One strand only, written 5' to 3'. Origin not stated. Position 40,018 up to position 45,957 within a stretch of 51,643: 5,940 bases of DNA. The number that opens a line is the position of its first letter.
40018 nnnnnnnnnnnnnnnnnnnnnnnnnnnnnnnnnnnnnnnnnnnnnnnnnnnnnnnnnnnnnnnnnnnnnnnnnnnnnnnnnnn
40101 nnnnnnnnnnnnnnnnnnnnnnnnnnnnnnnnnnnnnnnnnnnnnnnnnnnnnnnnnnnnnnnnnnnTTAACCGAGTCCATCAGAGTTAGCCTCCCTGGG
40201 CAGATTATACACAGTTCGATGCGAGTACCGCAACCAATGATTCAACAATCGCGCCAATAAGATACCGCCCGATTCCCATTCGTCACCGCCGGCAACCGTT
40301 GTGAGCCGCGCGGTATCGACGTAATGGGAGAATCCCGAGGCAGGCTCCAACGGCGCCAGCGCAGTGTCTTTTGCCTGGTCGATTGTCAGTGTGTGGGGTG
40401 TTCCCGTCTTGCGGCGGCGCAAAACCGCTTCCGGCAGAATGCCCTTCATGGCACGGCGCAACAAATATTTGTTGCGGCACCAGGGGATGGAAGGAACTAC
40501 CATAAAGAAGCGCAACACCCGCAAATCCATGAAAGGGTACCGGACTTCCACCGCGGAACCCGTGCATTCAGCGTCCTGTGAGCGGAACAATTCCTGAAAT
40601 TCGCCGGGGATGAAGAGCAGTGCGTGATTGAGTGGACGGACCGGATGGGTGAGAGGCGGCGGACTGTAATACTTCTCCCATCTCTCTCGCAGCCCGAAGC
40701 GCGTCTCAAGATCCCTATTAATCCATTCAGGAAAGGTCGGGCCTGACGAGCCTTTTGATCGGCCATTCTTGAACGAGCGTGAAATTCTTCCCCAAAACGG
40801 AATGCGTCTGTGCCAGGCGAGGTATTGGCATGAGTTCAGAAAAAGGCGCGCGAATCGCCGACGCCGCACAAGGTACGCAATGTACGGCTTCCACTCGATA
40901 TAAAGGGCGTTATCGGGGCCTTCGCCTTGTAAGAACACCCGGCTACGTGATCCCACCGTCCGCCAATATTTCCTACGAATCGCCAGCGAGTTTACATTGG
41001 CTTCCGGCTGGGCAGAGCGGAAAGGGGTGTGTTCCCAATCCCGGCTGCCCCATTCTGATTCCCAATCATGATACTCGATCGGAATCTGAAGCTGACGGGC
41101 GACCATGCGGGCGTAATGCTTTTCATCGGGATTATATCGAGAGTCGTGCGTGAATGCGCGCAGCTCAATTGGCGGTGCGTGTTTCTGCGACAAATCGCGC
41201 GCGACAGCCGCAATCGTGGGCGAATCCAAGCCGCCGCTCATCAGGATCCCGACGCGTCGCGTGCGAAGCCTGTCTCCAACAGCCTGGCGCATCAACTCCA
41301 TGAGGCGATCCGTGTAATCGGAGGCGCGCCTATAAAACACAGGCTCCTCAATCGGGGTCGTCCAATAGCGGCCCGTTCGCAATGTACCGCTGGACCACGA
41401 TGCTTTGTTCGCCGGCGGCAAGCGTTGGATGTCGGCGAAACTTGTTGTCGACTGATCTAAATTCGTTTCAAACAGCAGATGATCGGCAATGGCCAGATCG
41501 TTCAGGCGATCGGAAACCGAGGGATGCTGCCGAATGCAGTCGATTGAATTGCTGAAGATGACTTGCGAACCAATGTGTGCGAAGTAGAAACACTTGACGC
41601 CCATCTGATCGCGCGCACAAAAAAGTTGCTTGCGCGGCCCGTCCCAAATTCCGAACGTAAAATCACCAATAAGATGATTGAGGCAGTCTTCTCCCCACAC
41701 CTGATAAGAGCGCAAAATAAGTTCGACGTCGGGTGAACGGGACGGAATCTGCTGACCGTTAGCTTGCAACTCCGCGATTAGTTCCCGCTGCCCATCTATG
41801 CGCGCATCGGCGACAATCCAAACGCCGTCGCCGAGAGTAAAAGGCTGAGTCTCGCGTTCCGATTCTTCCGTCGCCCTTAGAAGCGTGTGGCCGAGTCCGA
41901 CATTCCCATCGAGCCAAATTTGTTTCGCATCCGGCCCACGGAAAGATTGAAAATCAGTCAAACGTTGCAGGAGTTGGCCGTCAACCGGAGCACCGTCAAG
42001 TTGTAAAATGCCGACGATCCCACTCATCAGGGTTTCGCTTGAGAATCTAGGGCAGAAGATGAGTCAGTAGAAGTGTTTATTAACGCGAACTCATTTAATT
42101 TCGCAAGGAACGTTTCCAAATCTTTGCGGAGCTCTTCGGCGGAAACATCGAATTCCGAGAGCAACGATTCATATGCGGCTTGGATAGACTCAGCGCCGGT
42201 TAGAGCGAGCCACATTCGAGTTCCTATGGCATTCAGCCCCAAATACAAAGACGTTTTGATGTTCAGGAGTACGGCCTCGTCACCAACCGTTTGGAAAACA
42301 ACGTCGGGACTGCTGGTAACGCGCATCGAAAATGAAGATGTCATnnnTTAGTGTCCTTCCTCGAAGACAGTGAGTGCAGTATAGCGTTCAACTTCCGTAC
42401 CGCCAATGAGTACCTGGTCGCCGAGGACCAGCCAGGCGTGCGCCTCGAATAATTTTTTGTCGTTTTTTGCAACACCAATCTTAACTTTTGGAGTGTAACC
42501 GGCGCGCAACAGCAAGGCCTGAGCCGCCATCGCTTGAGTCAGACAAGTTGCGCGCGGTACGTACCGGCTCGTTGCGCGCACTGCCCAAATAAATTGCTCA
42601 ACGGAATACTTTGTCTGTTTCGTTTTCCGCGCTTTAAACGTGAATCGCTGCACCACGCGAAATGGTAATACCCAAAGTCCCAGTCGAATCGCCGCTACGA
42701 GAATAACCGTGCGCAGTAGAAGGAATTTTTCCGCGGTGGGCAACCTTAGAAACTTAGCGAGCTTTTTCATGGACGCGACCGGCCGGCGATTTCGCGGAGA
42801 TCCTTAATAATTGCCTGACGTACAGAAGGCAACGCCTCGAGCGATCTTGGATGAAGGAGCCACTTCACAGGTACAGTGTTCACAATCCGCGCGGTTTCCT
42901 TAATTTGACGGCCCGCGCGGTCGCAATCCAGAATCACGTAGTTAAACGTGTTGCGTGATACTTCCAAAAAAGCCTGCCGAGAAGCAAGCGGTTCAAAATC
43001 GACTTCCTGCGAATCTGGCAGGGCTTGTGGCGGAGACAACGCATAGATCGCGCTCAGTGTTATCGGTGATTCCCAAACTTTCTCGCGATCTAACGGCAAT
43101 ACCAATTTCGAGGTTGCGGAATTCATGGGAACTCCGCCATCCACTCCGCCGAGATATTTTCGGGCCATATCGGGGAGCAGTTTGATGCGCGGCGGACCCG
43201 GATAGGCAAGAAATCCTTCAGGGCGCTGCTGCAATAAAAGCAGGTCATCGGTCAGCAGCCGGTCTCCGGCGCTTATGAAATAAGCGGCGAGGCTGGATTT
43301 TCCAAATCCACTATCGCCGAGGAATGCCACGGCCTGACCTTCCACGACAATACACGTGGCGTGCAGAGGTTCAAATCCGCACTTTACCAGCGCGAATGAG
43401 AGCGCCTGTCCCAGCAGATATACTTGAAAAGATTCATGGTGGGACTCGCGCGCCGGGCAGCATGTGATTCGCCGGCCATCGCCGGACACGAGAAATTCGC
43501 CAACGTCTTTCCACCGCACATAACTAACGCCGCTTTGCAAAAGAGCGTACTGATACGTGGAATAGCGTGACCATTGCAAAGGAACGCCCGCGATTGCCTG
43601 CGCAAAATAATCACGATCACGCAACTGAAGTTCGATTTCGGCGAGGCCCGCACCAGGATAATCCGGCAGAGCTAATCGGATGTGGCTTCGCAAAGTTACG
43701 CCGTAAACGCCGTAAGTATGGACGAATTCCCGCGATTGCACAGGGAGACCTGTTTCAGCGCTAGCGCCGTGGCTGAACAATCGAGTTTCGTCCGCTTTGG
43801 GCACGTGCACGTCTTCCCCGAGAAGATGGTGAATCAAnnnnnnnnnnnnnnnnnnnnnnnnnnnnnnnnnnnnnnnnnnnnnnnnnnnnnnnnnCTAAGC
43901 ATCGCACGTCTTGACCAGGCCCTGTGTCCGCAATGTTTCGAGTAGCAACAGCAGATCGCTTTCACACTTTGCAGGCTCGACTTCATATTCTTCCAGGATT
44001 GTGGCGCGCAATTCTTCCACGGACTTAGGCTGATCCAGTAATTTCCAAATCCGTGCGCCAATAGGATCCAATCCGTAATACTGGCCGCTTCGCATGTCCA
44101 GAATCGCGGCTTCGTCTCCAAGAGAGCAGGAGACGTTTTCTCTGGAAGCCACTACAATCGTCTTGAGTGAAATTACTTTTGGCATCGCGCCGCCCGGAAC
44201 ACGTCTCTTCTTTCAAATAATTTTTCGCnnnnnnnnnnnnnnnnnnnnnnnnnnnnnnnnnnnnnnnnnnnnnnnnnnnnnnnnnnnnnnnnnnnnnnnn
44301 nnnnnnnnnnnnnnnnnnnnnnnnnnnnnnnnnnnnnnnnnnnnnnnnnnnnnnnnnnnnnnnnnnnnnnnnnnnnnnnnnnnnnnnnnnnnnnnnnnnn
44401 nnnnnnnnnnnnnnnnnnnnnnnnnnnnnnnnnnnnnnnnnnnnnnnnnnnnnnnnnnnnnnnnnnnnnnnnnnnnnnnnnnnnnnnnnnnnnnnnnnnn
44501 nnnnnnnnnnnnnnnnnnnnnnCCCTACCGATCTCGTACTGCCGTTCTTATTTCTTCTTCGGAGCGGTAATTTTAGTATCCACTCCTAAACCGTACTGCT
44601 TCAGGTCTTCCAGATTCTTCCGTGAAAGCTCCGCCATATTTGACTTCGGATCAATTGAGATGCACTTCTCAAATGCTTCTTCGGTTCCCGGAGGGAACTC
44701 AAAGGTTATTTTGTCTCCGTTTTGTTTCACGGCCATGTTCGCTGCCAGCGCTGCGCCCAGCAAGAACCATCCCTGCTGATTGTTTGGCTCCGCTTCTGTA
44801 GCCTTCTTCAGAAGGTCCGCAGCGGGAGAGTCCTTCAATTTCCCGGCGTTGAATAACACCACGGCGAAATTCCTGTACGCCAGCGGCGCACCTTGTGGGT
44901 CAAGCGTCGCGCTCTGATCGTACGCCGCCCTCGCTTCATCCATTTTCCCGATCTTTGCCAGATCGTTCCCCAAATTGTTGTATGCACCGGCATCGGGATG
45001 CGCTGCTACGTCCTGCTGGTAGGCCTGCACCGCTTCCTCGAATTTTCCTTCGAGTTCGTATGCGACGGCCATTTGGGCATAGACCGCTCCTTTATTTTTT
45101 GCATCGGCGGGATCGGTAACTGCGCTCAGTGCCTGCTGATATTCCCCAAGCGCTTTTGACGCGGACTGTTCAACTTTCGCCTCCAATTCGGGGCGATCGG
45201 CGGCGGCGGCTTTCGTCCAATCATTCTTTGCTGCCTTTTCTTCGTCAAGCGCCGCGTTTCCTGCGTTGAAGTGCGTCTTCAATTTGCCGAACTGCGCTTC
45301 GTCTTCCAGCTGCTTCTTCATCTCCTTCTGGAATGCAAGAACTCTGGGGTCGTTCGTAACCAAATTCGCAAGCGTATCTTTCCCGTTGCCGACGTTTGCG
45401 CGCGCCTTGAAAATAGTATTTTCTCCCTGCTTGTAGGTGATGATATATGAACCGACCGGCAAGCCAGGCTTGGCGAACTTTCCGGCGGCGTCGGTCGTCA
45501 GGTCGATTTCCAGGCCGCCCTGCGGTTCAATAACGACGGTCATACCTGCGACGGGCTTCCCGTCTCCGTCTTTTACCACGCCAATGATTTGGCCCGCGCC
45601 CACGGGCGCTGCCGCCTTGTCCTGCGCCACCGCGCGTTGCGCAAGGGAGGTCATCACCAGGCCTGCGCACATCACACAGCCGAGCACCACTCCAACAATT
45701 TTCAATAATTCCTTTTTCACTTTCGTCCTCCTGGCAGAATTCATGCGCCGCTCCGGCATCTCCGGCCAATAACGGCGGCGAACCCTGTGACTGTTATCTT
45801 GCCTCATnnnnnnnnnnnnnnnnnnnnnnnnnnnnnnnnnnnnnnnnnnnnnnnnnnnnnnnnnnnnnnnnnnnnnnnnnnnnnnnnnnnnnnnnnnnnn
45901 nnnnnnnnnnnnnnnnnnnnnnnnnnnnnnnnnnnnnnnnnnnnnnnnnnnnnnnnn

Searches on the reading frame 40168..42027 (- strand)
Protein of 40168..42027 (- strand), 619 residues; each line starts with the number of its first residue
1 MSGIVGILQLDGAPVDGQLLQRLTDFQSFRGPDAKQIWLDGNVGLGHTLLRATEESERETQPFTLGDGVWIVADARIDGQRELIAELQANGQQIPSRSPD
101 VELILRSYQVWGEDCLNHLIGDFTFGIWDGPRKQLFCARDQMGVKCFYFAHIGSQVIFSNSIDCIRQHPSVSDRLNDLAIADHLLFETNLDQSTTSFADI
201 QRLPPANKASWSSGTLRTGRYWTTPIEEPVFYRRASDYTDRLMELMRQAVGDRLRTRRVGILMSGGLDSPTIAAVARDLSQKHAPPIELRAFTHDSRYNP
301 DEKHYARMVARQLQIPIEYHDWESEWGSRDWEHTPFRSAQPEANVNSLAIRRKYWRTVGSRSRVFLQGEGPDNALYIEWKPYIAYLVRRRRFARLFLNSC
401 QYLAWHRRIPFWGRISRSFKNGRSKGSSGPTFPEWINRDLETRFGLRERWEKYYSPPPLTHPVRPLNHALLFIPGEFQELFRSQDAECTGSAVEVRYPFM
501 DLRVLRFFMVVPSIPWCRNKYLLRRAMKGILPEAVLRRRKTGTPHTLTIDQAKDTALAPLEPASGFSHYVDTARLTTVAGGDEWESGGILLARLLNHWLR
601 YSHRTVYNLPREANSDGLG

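Call 14: search_protein_families(library=pfam, proteins=[window:40168-42027:-], max_evalue=0.0001)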
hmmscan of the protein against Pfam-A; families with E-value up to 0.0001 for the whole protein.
window:40168-42027:- (619 aa): 3 families
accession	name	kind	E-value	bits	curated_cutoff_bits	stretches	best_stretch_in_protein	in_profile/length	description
PF00733.27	Asn_synthase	-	2.5e-26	93.6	21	1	242-548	2-293/354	Asparagine synthase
PF13537.11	GATase_7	-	3.8e-24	85.5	25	1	54-166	7-122/123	Glutamine amidotransferase domain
PF13522.11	GATase_6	-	9.5e-22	77.8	27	1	32-159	1-128/130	Glutamine amidotransferase domain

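Call 90: search_protein_families(library=ncbifam, proteins=[window:40168-42027:-], max_evalue=0.01)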
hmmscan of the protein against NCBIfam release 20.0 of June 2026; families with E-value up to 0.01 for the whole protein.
window:40168-42027:- (619 aa): 7 families
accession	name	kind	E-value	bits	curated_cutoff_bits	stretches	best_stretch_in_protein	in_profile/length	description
NF033535.1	lass_lactam_cya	exception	1.9e-98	330.7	525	2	1-396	1-396/668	lasso peptide isopeptide bond-forming cyclase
TIGR01536.1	asn_synth_AEB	equivalog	4.3e-67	227.3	267.1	1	3-542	2-516/517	asparagine synthase (glutamine-hydrolyzing)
TIGR03108.1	eps_aminotran_1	hypoth_equivalog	9.9e-56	189.7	816.9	2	1-315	1-313/628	XrtA/PEP-CTERM system amidotransferase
TIGR03104.1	trio_amidotrans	equivalog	5e-52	176.9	570.1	1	1-314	1-317/589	N-acetylglutaminylglutamine amidotransferase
NF006949.0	PRK09431.1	equivalog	7.5e-32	110.6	499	3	1-159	1-159/554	asparagine synthase B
NF033561.1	macrolact_Ik_Al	subfamily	3.3e-18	65.6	300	1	184-542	141-491/561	albusnodin/ikarugamycin family macrolactam cyclase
NF002048.0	PRK00876.1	subfamily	0.003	16.4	313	1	234-317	15-95/330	NAD(+) synthase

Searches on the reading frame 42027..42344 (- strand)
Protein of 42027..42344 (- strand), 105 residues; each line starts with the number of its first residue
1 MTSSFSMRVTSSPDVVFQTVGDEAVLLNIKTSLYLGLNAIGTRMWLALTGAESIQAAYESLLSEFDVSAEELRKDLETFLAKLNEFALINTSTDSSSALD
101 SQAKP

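Call 28: search_protein_families(library=pfam, proteins=[window:42027-42344:-], max_evalue=0.1)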
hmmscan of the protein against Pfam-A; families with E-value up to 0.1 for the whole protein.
window:42027-42344:- (105 aa): 1 family
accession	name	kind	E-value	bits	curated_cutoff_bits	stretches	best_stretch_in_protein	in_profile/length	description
PF05402.18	PqqD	-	1.3e-14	54.7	23.4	1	23-88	1-66/67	Coenzyme PQQ synthesis protein D (PqqD)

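Call 90: search_protein_families(library=ncbifam, proteins=[window:42027-42344:-], max_evalue=0.01)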
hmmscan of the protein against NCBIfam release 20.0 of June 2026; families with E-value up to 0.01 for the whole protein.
window:42027-42344:- (105 aa): 6 families
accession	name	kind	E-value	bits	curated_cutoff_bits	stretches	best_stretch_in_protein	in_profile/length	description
NF033536.1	lasso_PqqD_Bac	exception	4.8e-12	45.9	80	1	8-90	5-87/88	lasso peptide biosynthesis PqqD family chaperone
NF033530.1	lasso_PqqD_Strm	exception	9.5e-09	35.4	70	1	13-88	2-77/78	lasso peptide biosynthesis PqqD family chaperone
TIGR04302.1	geo_PqqD_fam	equivalog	1.5e-06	28.6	100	1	30-89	42-100/102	GeoRSP system PqqD family peptide chaperone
TIGR04248.1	SCM_PqqD_rel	equivalog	5.8e-05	23.2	100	1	20-85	12-77/84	SynChlorMet cassette protein ScmD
NF050069.2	PqqD_rel_WgkC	exception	0.0073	16.3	110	1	14-87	11-84/103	PqqD family peptide maturation chaperone WgkC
TIGR03859.1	PQQ_PqqD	equivalog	0.008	16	46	1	36-85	28-76/81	pyrroloquinoline quinone biosynthesis peptide chaperone PqqD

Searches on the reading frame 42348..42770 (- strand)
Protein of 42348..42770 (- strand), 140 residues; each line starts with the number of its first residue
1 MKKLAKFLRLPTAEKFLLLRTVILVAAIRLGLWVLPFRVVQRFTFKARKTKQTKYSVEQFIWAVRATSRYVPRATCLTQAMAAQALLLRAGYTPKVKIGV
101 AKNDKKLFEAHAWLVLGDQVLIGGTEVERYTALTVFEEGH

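Call 14: search_protein_families(library=pfam, proteins=[window:42348-42770:-], max_evalue=0.0001)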
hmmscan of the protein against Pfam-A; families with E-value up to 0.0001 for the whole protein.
window:42348-42770:- (140 aa): 1 family
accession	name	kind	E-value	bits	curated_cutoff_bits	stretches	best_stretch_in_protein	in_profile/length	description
PF13471.12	Transglut_core3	-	1.5e-21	77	26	1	27-133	6-115/117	Transglutaminase-like superfamily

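Call 90: search_protein_families(library=ncbifam, proteins=[window:42348-42770:-], max_evalue=0.01)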
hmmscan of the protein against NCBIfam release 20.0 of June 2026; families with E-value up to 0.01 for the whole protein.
window:42348-42770:- (140 aa): 1 family
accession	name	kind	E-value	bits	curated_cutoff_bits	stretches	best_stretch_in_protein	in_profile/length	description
NF033537.1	lasso_biosyn_B2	equivalog_domain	4.1e-26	91.9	33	1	15-135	2-131/132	lasso peptide biosynthesis B2 protein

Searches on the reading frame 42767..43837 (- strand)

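Call 14: search_protein_families(library=pfam, proteins=[window:42767-43837:-], max_evalue=0.0001)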
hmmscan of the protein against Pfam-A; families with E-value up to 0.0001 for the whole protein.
window:42767-43837:- (356 aa): 1 family
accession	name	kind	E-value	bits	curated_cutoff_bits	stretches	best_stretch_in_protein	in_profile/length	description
PF07475.17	Hpr_kinase_C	-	1.2e-06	28.6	33.3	1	158-207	9-58/171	HPr Serine kinase C-terminal domain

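Call 90: search_protein_families(library=ncbifam, proteins=[window:42767-43837:-], max_evalue=0.01)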
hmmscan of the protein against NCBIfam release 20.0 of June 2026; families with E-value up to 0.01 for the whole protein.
window:42767-43837:- (356 aa): 4 families
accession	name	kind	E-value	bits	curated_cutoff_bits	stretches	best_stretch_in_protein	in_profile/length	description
TIGR04352.1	HprK_rel_A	equivalog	6.3e-08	32.1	200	1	158-205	99-146/280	HprK-related kinase A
TIGR00679.1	hpr-ser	equivalog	5.3e-06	25.9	240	1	158-207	134-184/300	HPr(Ser) kinase/phosphatase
NF003883.0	PRK05428.2-1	equivalog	1.3e-05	24.7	252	1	158-205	18-65/189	HPr kinase/phosphorylase-related protein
TIGR04355.1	HprK_rel_B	hypoth_equivalog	0.00029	20.1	200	1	112-208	103-197/351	HprK-related kinase B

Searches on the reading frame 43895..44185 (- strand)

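Call 28: search_protein_families(library=pfam, proteins=[window:43895-44185:-], max_evalue=0.1)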
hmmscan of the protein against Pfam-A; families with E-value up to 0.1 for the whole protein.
window:43895-44185:- (96 aa): 2 families
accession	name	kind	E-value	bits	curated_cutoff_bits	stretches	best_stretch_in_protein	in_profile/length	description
PF05402.18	PqqD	-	1.5e-20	73.7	23.4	1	25-91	1-67/67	Coenzyme PQQ synthesis protein D (PqqD)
PF14496.11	NEL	-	0.0008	19.3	24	1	41-92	46-99/223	C-terminal novel E3 ligase, LRR-interacting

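Call 90: search_protein_families(library=ncbifam, proteins=[window:43895-44185:-], max_evalue=0.01)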
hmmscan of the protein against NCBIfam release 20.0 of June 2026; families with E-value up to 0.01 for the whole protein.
window:43895-44185:- (96 aa): 6 families
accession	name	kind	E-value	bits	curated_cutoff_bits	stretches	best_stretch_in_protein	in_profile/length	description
NF033536.1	lasso_PqqD_Bac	exception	1.5e-19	69.9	80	1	7-92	2-87/88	lasso peptide biosynthesis PqqD family chaperone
NF033530.1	lasso_PqqD_Strm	exception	1.7e-10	41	70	1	24-91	11-78/78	lasso peptide biosynthesis PqqD family chaperone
TIGR04248.1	SCM_PqqD_rel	equivalog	6.4e-09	35.9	100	1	23-91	13-81/84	SynChlorMet cassette protein ScmD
TIGR04353.1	PqqD_rel_X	equivalog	2.7e-07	31.4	35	1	22-92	1-74/74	HPr-rel-A system PqqD family peptide chaperone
NF050069.2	PqqD_rel_WgkC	exception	9e-06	25.6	110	1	30-91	25-86/103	PqqD family peptide maturation chaperone WgkC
TIGR04302.1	geo_PqqD_fam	equivalog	1.7e-05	25.2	100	1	32-92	42-101/102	GeoRSP system PqqD family peptide chaperone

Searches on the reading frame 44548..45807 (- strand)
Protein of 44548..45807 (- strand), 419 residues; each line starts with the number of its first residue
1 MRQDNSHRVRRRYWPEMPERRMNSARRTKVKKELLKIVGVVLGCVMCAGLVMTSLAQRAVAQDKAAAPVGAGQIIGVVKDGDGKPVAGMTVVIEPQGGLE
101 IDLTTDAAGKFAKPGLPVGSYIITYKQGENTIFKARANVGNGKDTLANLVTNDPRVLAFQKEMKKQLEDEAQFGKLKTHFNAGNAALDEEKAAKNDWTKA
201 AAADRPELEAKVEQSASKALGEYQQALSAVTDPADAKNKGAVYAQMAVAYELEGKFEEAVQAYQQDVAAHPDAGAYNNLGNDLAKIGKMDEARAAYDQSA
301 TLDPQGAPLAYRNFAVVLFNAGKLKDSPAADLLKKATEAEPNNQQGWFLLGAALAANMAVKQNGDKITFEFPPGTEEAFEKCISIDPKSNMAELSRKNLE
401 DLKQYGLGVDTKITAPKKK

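Call 14: search_protein_families(library=pfam, proteins=[window:44548-45807:-], max_evalue=0.0001)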
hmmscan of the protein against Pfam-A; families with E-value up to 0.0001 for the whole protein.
window:44548-45807:- (419 aa): 10 families
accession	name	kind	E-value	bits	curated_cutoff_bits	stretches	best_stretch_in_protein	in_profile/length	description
PF00515.34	TPR_1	-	4.3e-10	39.4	27.8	1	275-305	3-33/34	Tetratricopeptide repeat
PF13620.12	CarboxypepD_reg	-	1.4e-09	38.6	32.3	1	74-128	2-57/82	Carboxypeptidase regulatory-like domain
PF07719.23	TPR_2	-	3.2e-09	36.6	27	1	274-305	2-33/34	Tetratricopeptide repeat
PF13431.12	TPR_17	-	2.8e-08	33.8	24.4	0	332-357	1-26/34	Tetratricopeptide repeat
PF13181.12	TPR_8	-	2.8e-08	33.7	25.7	0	273-305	1-33/34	Tetratricopeptide repeat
PF13424.12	TPR_12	-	7.3e-07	29.7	30.1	0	273-325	3-62/77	Tetratricopeptide repeat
PF13176.12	TPR_7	-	1.4e-06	28.4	27.9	0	244-270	3-29/36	Tetratricopeptide repeat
PF13428.12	TPR_14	-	2.8e-06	27.9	23.5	0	242-277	3-39/44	Tetratricopeptide repeat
PF13414.12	TPR_11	-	4.9e-06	26.6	26.8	0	280-321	1-41/42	TPR repeat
PF13432.12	TPR_16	-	1.7e-05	25.6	32.7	1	254-307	11-65/65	Tetratricopeptide repeat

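Call 90: search_protein_families(library=ncbifam, proteins=[window:44548-45807:-], max_evalue=0.01)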
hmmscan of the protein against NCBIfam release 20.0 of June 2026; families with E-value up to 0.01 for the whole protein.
window:44548-45807:- (419 aa): 7 families
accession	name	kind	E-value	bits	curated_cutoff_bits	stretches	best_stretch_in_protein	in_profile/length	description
NF040959.1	MamA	equivalog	3.7e-09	36.3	200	1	236-355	33-150/204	magnetosome protein MamA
TIGR02521.1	type_IV_pilW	equivalog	1.3e-06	28.2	154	1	218-345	49-170/234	type IV pilus biogenesis/stability protein PilW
NF033920.0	C39_PA2778_fam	equivalog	3.1e-06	26.8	150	1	223-340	139-254/255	PA2778 family cysteine peptidase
NF002725.1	PRK02603.1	equivalog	4.8e-05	23.4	143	1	202-302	37-142/173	photosystem I assembly protein Ycf3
NF033762.1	social_mot_Tgl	equivalog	6.4e-05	22.4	225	1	210-351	41-177/252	social motility TPR repeat lipoprotein Tgl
NF047507.1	TPR_BatC_Lepto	exception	0.0056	16.2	175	0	242-306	61-129/214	TPR repeat-containing protein BatC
NF008391.2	PRK11189.1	equivalog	0.0056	16.2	250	0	256-327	81-152/297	lipoprotein NlpI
